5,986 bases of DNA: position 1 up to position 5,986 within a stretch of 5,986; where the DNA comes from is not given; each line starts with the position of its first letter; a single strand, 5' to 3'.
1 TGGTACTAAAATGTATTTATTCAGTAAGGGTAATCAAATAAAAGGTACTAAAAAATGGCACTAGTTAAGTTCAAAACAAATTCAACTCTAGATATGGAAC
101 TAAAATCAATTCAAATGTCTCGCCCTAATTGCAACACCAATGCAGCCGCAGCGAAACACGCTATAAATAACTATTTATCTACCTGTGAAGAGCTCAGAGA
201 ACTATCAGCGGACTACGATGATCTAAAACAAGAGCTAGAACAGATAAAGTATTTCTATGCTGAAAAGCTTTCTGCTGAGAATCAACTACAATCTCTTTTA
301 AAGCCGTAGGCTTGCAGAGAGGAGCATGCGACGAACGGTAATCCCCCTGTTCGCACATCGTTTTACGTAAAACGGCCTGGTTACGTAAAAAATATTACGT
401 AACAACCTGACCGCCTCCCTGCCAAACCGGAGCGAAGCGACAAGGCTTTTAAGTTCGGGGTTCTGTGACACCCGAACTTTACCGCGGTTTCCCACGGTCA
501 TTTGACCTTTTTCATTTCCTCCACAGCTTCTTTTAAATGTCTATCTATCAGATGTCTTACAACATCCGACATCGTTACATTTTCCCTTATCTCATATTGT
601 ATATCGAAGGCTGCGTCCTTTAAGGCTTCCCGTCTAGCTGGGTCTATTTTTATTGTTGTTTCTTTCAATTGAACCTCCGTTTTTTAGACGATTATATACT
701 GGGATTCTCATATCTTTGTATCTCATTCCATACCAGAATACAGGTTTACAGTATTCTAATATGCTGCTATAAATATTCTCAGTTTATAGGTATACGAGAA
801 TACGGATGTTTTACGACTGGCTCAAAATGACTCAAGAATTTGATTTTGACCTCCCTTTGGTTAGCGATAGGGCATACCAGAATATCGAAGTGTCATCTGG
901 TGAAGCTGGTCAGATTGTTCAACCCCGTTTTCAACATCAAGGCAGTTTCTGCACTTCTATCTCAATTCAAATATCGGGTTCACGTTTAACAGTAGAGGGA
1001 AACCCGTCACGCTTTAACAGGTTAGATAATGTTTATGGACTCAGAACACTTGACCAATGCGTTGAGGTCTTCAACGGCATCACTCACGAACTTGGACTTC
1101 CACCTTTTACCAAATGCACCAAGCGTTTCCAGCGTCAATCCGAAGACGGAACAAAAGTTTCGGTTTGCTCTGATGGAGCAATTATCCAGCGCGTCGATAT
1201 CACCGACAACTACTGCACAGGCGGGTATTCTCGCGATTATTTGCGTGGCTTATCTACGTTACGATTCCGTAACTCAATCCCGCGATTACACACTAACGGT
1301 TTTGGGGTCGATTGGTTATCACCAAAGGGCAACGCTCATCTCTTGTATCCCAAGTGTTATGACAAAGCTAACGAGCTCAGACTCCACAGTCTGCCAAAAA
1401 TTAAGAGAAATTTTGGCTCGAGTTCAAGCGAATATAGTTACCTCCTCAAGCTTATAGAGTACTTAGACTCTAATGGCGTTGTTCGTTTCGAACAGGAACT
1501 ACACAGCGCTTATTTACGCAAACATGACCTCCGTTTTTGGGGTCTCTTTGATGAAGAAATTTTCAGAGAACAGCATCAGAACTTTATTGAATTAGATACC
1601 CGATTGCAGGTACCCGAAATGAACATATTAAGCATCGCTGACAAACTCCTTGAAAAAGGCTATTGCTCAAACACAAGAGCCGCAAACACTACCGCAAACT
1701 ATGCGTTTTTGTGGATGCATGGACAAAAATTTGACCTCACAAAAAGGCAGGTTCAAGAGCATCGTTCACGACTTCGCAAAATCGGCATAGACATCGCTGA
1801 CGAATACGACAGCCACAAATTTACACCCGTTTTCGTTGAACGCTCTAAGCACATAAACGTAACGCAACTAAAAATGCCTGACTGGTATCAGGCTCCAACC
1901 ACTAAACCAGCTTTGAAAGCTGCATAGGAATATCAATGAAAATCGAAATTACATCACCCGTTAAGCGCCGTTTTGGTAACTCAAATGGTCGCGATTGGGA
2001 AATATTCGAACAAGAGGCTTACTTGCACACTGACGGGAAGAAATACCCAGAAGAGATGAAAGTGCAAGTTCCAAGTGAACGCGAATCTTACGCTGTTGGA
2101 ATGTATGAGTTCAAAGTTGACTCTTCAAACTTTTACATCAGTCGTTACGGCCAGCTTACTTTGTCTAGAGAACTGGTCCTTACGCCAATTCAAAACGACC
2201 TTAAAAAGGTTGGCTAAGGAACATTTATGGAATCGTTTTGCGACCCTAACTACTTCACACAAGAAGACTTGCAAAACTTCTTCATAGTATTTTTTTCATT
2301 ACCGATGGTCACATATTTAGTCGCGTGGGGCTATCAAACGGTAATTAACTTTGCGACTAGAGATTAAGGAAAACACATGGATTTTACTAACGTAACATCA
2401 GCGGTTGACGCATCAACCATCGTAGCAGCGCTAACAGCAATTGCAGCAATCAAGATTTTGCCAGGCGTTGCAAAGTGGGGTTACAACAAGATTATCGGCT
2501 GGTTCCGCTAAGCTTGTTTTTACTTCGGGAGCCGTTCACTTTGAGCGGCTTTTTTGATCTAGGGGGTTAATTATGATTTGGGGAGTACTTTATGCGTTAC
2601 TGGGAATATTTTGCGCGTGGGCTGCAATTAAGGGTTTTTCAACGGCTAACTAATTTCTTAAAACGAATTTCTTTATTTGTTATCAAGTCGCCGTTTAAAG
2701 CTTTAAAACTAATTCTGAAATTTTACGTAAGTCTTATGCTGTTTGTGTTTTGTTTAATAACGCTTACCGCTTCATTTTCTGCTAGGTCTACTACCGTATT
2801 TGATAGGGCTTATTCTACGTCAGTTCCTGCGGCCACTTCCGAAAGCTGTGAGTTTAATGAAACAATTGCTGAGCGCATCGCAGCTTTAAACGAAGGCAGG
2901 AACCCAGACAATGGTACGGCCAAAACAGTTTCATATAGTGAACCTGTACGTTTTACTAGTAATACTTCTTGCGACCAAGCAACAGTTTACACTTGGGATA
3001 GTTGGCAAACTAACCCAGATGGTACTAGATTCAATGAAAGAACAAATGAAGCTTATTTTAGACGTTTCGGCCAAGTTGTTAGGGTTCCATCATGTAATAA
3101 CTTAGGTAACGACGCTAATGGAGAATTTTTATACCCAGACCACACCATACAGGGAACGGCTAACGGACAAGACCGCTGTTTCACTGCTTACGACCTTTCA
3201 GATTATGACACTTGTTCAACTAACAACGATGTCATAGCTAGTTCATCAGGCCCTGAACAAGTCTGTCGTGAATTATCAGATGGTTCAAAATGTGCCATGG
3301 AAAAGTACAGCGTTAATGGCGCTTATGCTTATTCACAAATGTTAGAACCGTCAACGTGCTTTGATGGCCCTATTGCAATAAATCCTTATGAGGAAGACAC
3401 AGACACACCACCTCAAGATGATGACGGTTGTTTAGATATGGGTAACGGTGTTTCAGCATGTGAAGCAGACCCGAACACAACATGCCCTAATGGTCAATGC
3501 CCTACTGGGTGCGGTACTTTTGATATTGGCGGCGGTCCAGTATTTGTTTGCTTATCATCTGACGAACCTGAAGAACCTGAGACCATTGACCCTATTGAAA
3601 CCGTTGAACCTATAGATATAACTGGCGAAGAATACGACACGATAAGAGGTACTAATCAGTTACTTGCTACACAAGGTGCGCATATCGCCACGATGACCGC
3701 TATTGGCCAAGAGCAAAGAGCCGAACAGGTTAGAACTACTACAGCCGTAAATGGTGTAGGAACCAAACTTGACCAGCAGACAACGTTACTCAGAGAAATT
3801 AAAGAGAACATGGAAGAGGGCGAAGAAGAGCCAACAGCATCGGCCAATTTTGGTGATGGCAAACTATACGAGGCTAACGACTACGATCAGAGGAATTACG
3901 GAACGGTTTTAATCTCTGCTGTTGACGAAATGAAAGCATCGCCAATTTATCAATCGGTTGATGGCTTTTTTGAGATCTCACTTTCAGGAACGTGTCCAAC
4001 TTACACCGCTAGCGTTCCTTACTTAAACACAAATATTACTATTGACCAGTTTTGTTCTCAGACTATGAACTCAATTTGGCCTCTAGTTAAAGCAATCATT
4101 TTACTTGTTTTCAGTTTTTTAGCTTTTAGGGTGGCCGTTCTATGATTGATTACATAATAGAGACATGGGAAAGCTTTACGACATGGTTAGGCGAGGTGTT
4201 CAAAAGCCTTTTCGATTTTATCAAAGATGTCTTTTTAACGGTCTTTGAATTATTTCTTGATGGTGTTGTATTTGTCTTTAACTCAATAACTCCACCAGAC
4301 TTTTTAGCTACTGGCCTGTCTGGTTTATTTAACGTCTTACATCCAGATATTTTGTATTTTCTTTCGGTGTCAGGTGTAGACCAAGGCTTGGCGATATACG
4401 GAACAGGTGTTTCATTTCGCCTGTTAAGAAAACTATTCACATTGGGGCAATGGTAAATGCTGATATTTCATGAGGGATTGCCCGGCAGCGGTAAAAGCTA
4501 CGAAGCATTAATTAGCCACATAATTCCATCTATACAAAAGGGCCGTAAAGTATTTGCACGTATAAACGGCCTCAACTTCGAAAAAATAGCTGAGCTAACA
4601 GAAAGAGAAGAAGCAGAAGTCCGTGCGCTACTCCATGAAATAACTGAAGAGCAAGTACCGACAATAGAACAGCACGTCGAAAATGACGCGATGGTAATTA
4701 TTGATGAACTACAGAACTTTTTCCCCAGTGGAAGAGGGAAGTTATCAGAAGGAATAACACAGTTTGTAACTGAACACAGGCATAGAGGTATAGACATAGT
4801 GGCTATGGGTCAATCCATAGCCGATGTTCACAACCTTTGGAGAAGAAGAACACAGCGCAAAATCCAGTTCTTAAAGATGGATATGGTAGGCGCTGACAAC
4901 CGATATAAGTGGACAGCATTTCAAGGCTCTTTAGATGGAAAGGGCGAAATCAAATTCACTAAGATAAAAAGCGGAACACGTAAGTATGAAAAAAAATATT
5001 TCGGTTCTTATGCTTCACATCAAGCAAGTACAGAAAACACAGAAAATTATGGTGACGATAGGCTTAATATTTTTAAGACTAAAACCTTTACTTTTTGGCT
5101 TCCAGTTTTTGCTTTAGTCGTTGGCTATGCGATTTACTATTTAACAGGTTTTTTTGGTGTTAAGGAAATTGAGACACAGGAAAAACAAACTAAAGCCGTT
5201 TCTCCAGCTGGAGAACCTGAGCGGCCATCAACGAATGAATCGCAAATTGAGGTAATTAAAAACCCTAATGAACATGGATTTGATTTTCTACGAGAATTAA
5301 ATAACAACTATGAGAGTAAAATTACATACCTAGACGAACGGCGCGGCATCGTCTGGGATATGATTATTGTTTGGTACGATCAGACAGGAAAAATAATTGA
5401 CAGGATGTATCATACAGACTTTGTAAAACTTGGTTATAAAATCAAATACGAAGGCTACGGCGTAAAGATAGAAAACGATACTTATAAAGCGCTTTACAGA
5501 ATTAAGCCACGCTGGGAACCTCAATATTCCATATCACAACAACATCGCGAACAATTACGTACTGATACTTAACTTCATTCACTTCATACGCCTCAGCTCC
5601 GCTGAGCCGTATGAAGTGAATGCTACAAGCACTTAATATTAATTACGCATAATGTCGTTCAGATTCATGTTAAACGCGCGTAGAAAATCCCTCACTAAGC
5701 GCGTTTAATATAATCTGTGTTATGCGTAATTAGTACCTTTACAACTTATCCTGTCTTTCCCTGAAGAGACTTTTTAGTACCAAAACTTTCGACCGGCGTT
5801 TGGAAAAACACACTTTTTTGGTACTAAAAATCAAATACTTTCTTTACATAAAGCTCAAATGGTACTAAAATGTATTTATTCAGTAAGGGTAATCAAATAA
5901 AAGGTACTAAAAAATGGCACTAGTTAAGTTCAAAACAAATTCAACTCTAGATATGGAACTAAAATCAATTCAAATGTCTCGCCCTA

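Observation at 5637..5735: Two inverted dif-like sites form a CTXphi-style forked-hairpin attP, and no integrase is encoded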

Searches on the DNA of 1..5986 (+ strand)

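Call 5: search_dna_similar(query=window:1-5986:+, collection=phages, mode=near)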
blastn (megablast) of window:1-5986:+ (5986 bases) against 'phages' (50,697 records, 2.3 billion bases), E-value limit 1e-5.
Records with a match: 2; places in all: 2; records where one place covers at least 80% of the query: 0.
Best place of each record, by identity: 95-99% 2.
By first word of the organism name: Escherichia 2.
By host as written in the record: - 1; Escherichia coli 1.
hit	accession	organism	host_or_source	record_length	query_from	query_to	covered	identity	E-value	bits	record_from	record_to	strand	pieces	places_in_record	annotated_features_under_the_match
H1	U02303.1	Escherichia phage If1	-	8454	453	503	1%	96.1%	2e-12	82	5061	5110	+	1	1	major intergenic region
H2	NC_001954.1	Escherichia phage If1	Escherichia coli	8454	453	503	1%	96.1%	2e-12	82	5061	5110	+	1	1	major intergenic region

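Call 9: search_dna_similar(query=window:5560-5860:+, collection=phages, mode=distant, max_evalue=1, max_rows=30)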
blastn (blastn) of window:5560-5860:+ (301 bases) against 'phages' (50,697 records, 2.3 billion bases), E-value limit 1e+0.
Records with a match: 3; places in all: 3; records where one place covers at least 80% of the query: 0.
Best place of each record, by identity: 80-90% 3.
By first word of the organism name: Vibrio 3.
By host as written in the record: - 3.
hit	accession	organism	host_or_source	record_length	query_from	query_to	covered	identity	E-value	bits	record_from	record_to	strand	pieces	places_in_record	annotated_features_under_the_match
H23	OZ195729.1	Vibrio phage D69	Seawater and oysters mix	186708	4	38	12%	85.7%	3e-1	42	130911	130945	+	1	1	hypothetical protein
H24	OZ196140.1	Vibrio phage D181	Seawater and oysters mix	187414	4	38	12%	85.7%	3e-1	42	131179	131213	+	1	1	hypothetical protein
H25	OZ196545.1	Vibrio phage D148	Seawater and oysters mix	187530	4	38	12%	85.7%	3e-1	42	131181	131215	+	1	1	hypothetical protein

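Call 55: get_annotated_region(hit=H2, flank=600)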
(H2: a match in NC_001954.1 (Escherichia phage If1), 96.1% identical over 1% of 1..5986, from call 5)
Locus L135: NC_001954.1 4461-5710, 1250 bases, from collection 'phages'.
description: Enterobacteria phage If1, complete genome.
organism: Escherichia phage If1 (NCBI taxid 10868)
taxonomy: Viruses; Monodnaviria; Loebvirae; Hofneiviricota; Faserviricetes; Tubulavirales; Inoviridae; Infulavirus; Infulavirus If1
host: Escherichia coli; source: -; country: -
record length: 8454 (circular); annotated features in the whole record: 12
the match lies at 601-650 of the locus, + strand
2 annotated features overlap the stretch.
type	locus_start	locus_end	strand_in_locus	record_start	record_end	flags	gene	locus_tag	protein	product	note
CDS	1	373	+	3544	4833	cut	IV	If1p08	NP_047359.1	phage assembly protein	pIV proteins of filamentous phages are multimeric proteins that form a channel in the outer membrane through which the ...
misc_feature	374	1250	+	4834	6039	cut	-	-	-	-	major intergenic region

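Call 60: search_dna_similar(query=L040:3915-4100:+, collection=phages, mode=distant, max_evalue=10, max_rows=15)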
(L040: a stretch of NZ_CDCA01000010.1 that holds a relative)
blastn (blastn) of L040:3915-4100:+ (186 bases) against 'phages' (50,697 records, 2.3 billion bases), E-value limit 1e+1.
Records with a match: 35; places in all: 36; records where one place covers at least 80% of the query: 0.
Best place of each record, by identity: 95-99% 3; 90-95% 1; 80-90% 30; 60-80% 1.
By first word of the organism name: Erwinia 16; Affertcholeramvirus 11; Dulem 2; Vibrio 2; Bacteriophage 2; Shewanella 1; Ralstonia 1.
By host as written in the record: Erwinia amylovora 14; Vibrio cholerae O1 biovar El tor 4; - 4; Vibrio cholerae O1 3; Erwinia amylovora strain Ea29-7 2; Vibrio cholerae KMN002 2; Shewanella oneidensis 1; Ralstonia solanacearum 1; and 4 more.
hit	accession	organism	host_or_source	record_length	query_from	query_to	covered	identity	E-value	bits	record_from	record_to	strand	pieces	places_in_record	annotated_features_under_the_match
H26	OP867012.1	Shewanella phage Dolos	Shewanella oneidensis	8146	20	170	36%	85.1%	2e+0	75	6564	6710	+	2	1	none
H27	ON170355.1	Ralstonia phage YO382_1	Ralstonia solanacearum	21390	103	144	23%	78.6%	7e+0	37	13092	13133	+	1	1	record has no annotation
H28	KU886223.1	Erwinia phage vB_EamM_Simmy50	Erwinia amylovora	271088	30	65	19%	83.3%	6e-1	39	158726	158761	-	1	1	hypothetical protein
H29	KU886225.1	Erwinia phage vB_EamM_Deimos-Minion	Erwinia amylovora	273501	30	65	19%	83.3%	6e-1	39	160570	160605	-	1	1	hypothetical protein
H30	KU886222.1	Erwinia phage vB_EamM_Special G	Erwinia amylovora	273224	30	65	19%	83.3%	6e-1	39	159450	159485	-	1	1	193: hypothetical protein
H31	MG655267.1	Erwinia phage vB_EamM_Bosolaphorus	Erwinia amylovora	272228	30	65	19%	83.3%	6e-1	39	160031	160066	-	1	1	hypothetical protein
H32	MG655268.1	Erwinia phage vB_EamM_Desertfox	Erwinia amylovora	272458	30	65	19%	83.3%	6e-1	39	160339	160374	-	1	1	hypothetical protein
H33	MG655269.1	Erwinia phage vB_EamM_MadMel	Erwinia amylovora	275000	30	65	19%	83.3%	6e-1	39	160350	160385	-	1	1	hypothetical protein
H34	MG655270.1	Erwinia phage vB_EamM_Mortimer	Erwinia amylovora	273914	30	65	19%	83.3%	6e-1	39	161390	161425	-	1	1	hypothetical protein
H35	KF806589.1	Erwinia phage Ea35-70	Erwinia amylovora strain Ea29-7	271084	30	65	19%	83.3%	6e-1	39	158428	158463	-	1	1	hypothetical protein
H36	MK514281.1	Erwinia phage Rebecca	Erwinia amylovora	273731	30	65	19%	83.3%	6e-1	39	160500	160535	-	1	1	hypothetical protein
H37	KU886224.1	Erwinia phage vB_EamM_RAY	Erwinia amylovora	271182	30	65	19%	83.3%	6e-1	39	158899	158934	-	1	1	hypothetical protein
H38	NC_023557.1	Erwinia phage Ea35-70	Erwinia amylovora strain Ea29-7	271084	30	65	19%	83.3%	6e-1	39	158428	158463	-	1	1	hypothetical protein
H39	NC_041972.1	Erwinia phage vB_EamM_Deimos-Minion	Erwinia amylovora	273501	30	65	19%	83.3%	6e-1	39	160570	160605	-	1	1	hypothetical protein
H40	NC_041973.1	Erwinia phage vB_EamM_RAY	Erwinia amylovora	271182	30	65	19%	83.3%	6e-1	39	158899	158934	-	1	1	hypothetical protein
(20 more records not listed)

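Call 61: get_annotated_region(hit=H26, flank=300)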
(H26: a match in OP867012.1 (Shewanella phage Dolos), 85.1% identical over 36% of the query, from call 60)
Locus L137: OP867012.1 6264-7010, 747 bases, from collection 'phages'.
description: Shewanella phage Dolos, complete genome.
organism: Shewanella phage Dolos (NCBI taxid 3003240)
taxonomy: Viruses; Monodnaviria; Loebvirae; Hofneiviricota; Faserviricetes; Tubulavirales; Inoviridae
host: Shewanella oneidensis; source: -; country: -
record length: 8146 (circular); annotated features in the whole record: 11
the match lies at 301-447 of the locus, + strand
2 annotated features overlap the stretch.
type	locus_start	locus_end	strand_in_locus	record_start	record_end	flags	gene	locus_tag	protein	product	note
CDS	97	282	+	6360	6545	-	-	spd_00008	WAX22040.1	hypothetical protein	-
CDS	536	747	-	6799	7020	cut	-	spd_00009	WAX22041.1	hypothetical protein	-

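Call 75: search_rna_families(source=window, threshold=gathering)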
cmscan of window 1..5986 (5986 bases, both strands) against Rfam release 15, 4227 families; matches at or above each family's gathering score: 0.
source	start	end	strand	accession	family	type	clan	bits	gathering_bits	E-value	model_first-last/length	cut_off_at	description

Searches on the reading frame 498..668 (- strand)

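Call 6: search_protein_families(library=pfam, proteins=[window:498-668:-], max_evalue=0.01)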
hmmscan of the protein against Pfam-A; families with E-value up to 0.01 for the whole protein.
window:498-668:- (56 aa): 0 families

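Call 7: search_protein_families(library=phrogs, proteins=[window:498-668:-], max_evalue=0.01)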
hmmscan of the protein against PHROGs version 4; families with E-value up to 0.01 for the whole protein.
window:498-668:- (56 aa): 2 families
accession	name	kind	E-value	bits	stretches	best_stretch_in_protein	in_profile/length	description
phrog_2503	-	unknown function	3.2e-12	46.8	1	1-54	3-56/65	-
phrog_5219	-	unknown function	0.0094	16.9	0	6-48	5-47/63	-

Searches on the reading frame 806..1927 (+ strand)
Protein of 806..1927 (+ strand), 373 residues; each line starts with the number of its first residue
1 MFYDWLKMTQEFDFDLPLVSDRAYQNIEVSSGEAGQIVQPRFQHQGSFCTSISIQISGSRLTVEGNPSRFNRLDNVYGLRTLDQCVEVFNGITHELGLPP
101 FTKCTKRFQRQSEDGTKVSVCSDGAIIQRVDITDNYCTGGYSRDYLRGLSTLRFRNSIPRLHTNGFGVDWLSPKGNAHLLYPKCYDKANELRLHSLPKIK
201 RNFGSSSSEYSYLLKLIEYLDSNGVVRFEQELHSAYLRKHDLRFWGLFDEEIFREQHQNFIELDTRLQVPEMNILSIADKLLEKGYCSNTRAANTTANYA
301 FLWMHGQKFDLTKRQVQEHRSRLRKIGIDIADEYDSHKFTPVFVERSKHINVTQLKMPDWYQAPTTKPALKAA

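Call 6: search_protein_families(library=pfam, proteins=[window:806-1927:+], max_evalue=0.01)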
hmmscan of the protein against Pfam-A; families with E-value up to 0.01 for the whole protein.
window:806-1927:+ (373 aa): 2 families
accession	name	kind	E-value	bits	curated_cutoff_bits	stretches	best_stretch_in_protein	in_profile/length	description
PF05155.20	G2P_X_C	-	8.6e-22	78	25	1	281-365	1-86/88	Replication-associated protein G2P C-terminal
PF05144.20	Phage_CRI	-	9.5e-08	32.5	21.7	1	3-244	2-225/232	Replication-associated protein G2P N-terminal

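Call 7: search_protein_families(library=phrogs, proteins=[window:806-1927:+], max_evalue=0.01)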
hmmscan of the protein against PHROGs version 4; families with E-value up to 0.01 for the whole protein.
window:806-1927:+ (373 aa): 3 families
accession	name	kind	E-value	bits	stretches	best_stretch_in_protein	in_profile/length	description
phrog_702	-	DNA, RNA and nucleotide metabolism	9.6e-91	305.7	1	1-369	1-371/382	replication protein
phrog_24563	-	unknown function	5.7e-23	82.3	1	3-119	5-127/134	-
phrog_17464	-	DNA, RNA and nucleotide metabolism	1.3e-07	32.7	1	278-361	3-85/100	replication protein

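Call 8: search_dna_similar(query=window:806-1927:+, collection=phages, mode=protein, max_rows=30)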
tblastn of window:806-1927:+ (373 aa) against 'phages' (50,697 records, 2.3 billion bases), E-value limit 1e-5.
Records with a match: 20; places in all: 21; records where one place covers at least 80% of the query: 19.
Best place of each record, by identity: <60% 20.
By first word of the organism name: Vibrio 5; Pseudomonas 4; Dulem 4; Inovirus 3; Escherichia 2; Phage 2.
By host as written in the record: Varecia variegata 4; - 3; Pseudomonas aeruginosa 3; Homo sapiens 3; Vibrio cyclitrophicus 10N.239.311.A09 2; Vibrio cyclitrophicus 10N.239.311.C11 2; Escherichia coli 1; Pseudomonas aeruginosa ZS-PA-35 1; and 1 more.
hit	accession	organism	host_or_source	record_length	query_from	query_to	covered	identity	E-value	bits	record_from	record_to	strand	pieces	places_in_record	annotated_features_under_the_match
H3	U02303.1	Escherichia phage If1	-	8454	1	365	98%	51.3%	5e-93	379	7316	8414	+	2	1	ORF320; homologous to R-pyocin (L06240) | minor intergenic region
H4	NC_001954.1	Escherichia phage If1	Escherichia coli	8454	1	365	98%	51.3%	5e-93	379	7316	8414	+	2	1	hypothetical protein | minor intergenic region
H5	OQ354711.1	Pseudomonas phage WX_Y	Pseudomonas aeruginosa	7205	1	373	100%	45.0%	8e-89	298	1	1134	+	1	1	RstA1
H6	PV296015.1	Pseudomonas phage WX-Y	Pseudomonas aeruginosa ZS-PA-35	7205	1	373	100%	45.0%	8e-89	298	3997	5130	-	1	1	RstA1 protein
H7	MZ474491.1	Phage silverpheasant213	cloacal swab from silver pheasant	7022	1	364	98%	45.9%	1e-87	294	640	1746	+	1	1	replication protein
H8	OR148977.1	Inovirus D_HF32_91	Homo sapiens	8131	1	371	99%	44.2%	2e-89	299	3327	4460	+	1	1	replication initiation factor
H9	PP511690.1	Dulem virus 55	Varecia variegata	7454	3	365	97%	44.3%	7e-91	303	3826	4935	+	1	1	replication protein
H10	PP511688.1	Dulem virus 53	Varecia variegata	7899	4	365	97%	44.1%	9e-85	286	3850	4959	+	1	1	replication protein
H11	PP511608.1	Dulem virus 56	Varecia variegata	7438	3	373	99%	42.4%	4e-82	278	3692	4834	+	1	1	replication protein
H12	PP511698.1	Dulem virus 56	Varecia variegata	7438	3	373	99%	42.4%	1e-81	277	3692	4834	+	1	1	replication protein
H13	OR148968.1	Inovirus D_HF2_144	Homo sapiens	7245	4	365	96%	43.6%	6e-70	289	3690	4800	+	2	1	replication initiation factor | hypothetical protein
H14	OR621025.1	Pseudomonas phage 17897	Pseudomonas aeruginosa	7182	1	365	98%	42.9%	1e-83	283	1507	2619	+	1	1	replication protein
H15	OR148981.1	Inovirus D_HF2_82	Homo sapiens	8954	4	365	97%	42.7%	1e-82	280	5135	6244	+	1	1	replication initiation factor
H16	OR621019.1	Pseudomonas phage 36-2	Pseudomonas aeruginosa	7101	1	364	98%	41.9%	1e-69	242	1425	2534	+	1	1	replication protein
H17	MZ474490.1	Phage toucan80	cloacal swab from toucan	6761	98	365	72%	49.4%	5e-72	249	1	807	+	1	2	replication protein | hypothetical protein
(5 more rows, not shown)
